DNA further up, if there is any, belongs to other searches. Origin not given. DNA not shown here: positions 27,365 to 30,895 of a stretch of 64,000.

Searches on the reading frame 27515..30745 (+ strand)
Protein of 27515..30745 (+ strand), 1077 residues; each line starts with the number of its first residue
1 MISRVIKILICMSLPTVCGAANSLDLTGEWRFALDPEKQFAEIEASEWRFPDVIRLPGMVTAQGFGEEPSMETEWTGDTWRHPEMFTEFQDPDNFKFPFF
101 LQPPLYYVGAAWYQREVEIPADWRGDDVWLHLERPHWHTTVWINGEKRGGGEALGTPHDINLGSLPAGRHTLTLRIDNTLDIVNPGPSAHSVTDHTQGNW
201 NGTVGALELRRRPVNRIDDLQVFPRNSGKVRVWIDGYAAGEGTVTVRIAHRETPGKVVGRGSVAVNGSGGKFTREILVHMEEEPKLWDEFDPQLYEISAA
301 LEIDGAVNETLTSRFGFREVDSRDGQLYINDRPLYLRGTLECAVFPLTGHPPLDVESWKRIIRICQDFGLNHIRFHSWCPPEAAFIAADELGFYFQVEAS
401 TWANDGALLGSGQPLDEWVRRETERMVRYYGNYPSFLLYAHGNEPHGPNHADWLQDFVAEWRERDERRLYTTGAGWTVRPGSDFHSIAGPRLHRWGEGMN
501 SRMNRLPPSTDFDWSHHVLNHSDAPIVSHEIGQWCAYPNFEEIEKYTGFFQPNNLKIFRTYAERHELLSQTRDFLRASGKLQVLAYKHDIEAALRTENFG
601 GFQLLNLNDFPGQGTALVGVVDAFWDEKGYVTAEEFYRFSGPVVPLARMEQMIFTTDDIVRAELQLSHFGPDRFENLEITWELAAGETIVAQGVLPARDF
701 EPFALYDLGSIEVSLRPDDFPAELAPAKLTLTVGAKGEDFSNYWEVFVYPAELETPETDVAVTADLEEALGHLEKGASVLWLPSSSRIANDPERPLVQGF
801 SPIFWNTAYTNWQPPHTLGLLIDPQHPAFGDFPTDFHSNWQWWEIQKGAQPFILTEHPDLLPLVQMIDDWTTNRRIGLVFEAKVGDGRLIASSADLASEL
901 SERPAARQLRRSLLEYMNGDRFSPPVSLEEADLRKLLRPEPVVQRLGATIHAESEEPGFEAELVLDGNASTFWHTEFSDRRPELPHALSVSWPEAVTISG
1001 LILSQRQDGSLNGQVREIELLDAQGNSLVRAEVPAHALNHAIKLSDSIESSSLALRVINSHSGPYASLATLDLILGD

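Call 91: search_protein_families(library=pfam, proteins=[window:27515-30745:+], max_evalue=0.01)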
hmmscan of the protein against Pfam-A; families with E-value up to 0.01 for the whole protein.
window:27515-30745:+ (1077 aa): 5 families
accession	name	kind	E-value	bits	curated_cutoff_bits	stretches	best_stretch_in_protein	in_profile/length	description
PF00703.27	Glyco_hydro_2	-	2.4e-08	35.1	23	1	216-318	2-109/109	Glycosyl hydrolases family 2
PF02837.24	Glyco_hydro_2_N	-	3.4e-07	30.8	28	1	26-152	4-108/169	Glycosyl hydrolases family 2, sugar binding domain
PF00754.31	F5_F8_type_C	-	5e-06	27.1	28.2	1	950-1020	2-68/127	F5/8 type C domain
PF02836.23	Glyco_hydro_2_C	-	0.0022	17.6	21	1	323-471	4-159/302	Glycosyl hydrolases family 2, TIM barrel domain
PF21467.3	BetaGal_gal-bd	-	0.0097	16.5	27.3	0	111-149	2-38/62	Beta-galactosidase, galactose-binding domain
